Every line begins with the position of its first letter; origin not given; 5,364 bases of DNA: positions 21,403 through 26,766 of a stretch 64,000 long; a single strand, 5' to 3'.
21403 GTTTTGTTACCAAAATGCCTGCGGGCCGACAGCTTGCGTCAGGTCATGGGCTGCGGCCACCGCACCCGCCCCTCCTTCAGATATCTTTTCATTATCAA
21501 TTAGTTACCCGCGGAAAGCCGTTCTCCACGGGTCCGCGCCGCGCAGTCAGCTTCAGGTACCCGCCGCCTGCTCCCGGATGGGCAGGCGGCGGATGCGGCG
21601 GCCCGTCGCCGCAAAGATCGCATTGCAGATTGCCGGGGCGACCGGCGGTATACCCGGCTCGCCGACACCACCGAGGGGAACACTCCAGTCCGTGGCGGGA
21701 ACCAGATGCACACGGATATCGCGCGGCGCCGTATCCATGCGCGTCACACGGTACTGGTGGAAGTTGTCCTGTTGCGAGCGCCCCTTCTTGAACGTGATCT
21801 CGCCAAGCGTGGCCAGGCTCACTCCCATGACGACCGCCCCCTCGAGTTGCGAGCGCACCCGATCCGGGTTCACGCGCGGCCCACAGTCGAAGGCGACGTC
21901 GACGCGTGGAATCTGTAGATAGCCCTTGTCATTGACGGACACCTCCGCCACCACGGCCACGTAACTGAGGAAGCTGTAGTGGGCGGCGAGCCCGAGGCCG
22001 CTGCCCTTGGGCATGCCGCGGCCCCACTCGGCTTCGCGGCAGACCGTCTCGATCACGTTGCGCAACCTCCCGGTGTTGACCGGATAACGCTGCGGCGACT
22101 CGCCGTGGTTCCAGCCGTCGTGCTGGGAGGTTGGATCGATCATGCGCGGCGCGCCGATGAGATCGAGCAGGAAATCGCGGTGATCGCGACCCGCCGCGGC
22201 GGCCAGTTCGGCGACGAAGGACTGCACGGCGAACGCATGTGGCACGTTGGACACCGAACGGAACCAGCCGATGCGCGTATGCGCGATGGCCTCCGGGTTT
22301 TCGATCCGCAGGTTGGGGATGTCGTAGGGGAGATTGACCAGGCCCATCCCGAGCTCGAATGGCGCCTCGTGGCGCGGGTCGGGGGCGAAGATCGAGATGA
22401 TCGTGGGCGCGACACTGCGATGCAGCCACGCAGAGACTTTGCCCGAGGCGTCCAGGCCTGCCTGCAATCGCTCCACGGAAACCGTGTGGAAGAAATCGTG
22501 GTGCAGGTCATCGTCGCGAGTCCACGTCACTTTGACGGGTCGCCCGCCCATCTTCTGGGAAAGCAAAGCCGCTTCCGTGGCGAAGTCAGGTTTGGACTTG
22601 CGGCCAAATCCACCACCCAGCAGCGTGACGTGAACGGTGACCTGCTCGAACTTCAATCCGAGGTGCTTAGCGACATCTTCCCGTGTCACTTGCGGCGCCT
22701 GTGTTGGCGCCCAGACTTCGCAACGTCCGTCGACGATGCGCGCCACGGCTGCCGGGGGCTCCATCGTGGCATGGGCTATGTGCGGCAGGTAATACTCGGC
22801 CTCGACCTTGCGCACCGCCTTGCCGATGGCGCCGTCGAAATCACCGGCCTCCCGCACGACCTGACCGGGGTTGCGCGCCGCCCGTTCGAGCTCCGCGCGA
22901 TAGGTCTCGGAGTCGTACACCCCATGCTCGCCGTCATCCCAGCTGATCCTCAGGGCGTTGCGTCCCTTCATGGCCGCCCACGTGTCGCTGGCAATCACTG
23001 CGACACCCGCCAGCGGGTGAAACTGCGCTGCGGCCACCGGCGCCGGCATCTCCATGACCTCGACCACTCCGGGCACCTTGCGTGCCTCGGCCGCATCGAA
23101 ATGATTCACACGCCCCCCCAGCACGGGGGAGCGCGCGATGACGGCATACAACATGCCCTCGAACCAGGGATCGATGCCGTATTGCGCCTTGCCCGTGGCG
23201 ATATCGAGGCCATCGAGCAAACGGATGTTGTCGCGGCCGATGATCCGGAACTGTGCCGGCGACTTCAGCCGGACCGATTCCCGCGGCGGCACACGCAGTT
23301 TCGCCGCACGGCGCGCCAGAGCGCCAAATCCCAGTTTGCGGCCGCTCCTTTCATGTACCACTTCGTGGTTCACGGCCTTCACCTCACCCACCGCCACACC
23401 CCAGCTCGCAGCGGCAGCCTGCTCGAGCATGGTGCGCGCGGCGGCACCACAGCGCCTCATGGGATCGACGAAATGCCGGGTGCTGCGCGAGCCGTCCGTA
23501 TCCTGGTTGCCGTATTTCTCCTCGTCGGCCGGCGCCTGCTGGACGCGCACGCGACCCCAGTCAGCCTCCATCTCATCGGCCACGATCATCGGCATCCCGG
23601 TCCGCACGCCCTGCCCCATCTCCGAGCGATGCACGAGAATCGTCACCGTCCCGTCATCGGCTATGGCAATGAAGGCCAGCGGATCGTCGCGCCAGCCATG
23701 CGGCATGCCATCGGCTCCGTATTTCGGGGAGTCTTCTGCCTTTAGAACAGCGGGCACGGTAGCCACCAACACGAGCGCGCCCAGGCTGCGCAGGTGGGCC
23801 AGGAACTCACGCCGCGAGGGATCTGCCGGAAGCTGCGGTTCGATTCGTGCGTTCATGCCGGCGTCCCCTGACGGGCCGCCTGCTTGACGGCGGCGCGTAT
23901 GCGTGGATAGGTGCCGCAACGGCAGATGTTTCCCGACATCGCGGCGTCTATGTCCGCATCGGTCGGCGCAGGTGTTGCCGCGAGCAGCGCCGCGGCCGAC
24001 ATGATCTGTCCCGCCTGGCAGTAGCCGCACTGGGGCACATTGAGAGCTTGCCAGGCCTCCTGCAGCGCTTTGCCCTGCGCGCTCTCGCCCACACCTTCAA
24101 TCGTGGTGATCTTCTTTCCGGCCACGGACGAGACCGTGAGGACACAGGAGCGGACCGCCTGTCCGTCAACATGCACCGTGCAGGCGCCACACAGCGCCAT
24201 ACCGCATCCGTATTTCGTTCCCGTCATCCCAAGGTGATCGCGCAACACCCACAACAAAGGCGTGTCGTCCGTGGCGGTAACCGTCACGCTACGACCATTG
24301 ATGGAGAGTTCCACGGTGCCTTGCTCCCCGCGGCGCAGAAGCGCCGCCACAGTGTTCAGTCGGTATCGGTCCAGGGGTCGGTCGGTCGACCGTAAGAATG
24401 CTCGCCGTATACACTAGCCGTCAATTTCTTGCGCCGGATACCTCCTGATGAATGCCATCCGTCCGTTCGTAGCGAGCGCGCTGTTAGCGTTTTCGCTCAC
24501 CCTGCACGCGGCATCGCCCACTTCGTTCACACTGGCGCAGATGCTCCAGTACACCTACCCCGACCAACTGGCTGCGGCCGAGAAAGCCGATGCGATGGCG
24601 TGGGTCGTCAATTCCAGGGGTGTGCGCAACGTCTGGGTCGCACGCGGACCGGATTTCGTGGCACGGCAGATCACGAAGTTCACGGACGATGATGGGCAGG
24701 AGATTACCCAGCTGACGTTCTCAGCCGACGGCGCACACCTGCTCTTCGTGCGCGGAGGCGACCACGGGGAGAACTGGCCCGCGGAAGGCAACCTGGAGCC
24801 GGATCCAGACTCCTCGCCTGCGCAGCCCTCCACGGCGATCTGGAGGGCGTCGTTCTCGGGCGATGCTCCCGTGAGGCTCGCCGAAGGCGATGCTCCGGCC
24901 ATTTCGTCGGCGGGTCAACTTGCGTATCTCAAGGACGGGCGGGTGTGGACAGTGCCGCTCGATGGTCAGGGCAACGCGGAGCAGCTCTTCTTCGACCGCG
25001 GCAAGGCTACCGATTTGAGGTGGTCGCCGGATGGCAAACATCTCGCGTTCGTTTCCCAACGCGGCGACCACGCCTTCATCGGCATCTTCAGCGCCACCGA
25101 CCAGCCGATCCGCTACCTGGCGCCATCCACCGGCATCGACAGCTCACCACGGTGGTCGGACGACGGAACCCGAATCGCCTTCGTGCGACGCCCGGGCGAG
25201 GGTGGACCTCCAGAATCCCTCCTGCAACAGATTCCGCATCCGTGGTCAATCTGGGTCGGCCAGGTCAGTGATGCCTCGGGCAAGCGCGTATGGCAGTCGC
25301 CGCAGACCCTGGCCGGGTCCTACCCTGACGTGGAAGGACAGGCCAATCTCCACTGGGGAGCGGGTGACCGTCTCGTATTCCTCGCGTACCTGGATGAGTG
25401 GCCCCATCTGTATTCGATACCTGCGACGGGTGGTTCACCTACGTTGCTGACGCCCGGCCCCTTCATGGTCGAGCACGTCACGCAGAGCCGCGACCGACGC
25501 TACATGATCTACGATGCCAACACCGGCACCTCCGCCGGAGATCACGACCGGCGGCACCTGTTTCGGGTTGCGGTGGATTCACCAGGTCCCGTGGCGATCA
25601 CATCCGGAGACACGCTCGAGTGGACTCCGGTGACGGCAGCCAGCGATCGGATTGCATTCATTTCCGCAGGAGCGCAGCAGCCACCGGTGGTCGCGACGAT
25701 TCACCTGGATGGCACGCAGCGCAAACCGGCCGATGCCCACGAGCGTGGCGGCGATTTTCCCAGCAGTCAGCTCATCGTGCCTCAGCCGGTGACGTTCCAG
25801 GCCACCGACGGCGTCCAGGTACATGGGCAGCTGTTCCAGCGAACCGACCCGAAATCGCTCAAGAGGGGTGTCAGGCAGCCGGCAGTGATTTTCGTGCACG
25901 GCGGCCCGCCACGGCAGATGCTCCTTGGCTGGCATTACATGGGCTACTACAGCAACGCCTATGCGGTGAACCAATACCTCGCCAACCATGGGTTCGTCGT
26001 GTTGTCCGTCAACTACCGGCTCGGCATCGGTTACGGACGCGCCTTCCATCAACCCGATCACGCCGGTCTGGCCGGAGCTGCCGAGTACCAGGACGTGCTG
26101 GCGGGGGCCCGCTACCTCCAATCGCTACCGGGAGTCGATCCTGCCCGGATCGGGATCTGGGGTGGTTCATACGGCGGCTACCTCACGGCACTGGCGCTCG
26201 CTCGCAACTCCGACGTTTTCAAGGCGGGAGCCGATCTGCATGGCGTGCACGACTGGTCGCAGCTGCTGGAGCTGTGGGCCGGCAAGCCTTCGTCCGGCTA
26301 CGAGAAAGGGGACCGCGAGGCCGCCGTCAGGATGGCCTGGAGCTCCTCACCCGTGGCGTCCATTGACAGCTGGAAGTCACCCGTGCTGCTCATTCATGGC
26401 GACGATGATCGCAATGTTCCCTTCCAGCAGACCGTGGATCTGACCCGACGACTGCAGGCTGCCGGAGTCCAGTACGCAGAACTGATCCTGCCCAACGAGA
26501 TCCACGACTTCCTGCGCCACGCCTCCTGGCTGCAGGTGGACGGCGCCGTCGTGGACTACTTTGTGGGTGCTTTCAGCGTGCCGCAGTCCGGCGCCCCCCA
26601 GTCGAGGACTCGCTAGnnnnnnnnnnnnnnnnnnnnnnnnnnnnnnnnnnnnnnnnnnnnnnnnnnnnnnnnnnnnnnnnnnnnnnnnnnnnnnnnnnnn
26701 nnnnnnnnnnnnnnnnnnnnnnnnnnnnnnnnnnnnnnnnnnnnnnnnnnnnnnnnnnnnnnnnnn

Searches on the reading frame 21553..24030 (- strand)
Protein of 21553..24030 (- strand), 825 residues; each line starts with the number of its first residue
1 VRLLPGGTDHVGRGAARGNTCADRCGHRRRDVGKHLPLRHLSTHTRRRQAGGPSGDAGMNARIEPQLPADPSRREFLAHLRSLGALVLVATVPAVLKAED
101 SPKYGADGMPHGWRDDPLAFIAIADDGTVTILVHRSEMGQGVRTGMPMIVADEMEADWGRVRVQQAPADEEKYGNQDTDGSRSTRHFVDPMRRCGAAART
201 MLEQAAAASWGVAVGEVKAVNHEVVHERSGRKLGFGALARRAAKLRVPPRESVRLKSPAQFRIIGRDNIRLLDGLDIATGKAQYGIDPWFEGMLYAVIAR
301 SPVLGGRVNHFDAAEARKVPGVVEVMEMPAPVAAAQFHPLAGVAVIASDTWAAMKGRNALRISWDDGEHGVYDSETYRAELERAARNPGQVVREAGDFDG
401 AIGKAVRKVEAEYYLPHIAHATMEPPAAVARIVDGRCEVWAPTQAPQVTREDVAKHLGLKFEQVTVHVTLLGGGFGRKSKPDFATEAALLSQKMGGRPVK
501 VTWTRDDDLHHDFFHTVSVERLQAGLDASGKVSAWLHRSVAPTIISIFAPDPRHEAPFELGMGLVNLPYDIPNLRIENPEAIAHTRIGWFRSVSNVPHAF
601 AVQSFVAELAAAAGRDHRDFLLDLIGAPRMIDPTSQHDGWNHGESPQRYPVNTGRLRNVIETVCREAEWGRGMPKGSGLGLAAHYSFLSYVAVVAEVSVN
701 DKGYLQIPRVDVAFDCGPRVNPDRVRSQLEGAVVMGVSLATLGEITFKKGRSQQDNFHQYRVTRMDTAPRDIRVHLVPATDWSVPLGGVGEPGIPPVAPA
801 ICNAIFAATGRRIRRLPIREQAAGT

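Call 64: search_protein_families(library=pfam, proteins=[window:21553-24030:-], max_evalue=0.00001)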
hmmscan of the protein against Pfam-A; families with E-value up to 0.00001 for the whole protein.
window:21553-24030:- (825 aa): 2 families
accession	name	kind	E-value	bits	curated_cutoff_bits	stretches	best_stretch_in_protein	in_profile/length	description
PF02738.23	MoCoBD_1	-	1.5e-36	126.2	27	1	388-619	6-238/244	Molybdopterin cofactor-binding domain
PF20256.3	MoCoBD_2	-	2.7e-33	116.1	27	2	685-769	197-283/283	Molybdopterin cofactor-binding domain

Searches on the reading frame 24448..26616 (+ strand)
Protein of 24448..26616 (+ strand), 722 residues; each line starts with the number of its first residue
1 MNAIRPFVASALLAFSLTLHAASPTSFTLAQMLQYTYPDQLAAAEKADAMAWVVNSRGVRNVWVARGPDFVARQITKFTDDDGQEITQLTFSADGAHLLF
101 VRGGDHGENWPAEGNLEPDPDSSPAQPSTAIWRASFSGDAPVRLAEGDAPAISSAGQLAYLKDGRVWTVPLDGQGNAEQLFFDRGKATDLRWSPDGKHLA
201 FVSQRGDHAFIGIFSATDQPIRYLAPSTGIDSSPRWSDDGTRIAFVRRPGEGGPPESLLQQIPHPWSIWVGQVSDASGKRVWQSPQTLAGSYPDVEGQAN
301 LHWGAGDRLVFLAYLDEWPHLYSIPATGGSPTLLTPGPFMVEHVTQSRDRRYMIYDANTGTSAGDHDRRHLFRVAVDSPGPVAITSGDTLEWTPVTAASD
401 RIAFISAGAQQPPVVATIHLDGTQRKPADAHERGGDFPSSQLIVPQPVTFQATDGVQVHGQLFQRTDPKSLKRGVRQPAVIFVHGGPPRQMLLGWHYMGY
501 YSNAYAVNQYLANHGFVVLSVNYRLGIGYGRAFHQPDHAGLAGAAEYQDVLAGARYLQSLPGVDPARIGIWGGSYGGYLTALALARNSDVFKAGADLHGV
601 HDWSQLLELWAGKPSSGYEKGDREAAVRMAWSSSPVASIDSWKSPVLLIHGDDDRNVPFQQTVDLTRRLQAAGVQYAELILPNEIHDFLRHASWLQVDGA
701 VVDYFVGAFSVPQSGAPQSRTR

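Call 64: search_protein_families(library=pfam, proteins=[window:24448-26616:+], max_evalue=0.00001)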
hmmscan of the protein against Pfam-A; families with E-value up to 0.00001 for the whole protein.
window:24448-26616:+ (722 aa): 6 families
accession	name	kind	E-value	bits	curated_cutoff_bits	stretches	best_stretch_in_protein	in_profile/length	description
PF00326.27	Peptidase_S9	-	1.8e-39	135.9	22.6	1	508-707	7-208/213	Prolyl oligopeptidase family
PF07676.18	PD40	-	1.2e-14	54.2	20.9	1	226-254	6-34/38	WD40-like Beta Propeller Repeat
PF20434.5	BD-FAE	-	4.8e-13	49.6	26.8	1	476-669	12-215/215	BD-FAE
PF00930.27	DPPIV_N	-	1.3e-10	41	22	0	299-386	240-325/354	Dipeptidyl peptidase IV (DPP IV) N-terminal region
PF01738.24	DLH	-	6.6e-10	39.4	21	1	498-692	23-192/217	Dienelactone hydrolase family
PF02129.25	Peptidase_S15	-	3e-06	27.6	23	0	500-605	46-134/262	X-Pro dipeptidyl-peptidase (S15 family)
